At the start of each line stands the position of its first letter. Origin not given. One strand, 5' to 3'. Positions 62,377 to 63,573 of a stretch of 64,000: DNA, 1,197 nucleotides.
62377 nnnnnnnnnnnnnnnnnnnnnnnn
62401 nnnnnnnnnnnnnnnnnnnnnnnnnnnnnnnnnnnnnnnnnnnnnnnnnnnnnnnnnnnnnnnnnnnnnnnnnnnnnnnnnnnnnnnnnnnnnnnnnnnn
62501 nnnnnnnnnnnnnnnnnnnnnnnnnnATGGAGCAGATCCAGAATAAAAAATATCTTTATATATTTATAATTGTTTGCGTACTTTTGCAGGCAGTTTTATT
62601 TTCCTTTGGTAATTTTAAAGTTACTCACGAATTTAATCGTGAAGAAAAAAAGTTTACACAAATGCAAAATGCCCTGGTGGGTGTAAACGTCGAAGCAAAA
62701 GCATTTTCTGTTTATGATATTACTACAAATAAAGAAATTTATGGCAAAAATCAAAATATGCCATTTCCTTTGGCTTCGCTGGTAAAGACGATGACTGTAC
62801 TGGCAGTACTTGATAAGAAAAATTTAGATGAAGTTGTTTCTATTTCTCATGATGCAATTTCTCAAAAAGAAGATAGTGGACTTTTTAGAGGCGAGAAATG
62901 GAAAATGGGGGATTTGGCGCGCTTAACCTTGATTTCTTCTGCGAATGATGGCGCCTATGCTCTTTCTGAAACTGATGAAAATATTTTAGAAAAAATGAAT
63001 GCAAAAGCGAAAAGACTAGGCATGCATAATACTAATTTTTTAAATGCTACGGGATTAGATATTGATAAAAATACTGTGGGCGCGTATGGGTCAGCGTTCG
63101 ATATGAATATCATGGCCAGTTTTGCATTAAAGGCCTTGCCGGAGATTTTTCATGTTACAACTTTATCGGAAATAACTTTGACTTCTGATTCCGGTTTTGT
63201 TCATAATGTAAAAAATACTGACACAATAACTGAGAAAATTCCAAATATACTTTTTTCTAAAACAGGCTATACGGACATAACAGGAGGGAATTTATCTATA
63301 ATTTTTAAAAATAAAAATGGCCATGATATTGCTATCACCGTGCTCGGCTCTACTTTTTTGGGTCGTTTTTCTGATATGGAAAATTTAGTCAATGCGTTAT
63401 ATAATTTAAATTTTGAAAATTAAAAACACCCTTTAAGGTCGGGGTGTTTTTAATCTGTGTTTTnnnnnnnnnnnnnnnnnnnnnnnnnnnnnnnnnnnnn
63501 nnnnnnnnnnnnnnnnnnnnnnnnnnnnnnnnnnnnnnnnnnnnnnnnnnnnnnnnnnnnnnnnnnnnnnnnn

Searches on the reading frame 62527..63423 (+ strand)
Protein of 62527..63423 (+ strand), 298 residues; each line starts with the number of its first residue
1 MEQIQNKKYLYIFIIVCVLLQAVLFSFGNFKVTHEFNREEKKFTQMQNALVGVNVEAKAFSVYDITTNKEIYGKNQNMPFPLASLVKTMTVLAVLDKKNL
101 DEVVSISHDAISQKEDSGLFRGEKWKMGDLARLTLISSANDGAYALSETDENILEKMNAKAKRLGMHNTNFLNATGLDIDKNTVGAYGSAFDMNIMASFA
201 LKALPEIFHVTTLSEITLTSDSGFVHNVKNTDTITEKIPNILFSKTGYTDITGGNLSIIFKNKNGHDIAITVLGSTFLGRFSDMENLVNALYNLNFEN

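Call 48: find_encoding_contigs(protein=window:62527-63423:+, flank=10000, max_places=2)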
Protein window:62527-63423:+ (298 aa): 1 contig read that carries it; 1 place shown.
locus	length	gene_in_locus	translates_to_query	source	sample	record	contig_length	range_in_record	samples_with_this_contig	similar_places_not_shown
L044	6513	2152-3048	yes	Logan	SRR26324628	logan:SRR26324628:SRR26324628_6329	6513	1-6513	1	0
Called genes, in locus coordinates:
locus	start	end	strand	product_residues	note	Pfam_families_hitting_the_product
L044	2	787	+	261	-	?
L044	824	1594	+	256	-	PF02616:SMC_ScpA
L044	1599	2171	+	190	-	PF04079:SMC_ScpB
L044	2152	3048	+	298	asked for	PF00768:Peptidase_S11, PF13354:Beta-lactamase2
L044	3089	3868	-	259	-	PF14321:DUF4382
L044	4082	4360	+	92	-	-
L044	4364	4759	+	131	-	PF03073:TspO_MBR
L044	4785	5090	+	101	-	PF01035:DNA_binding_1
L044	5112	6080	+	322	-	PF00413:Peptidase_M10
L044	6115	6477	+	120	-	PF01641:SelR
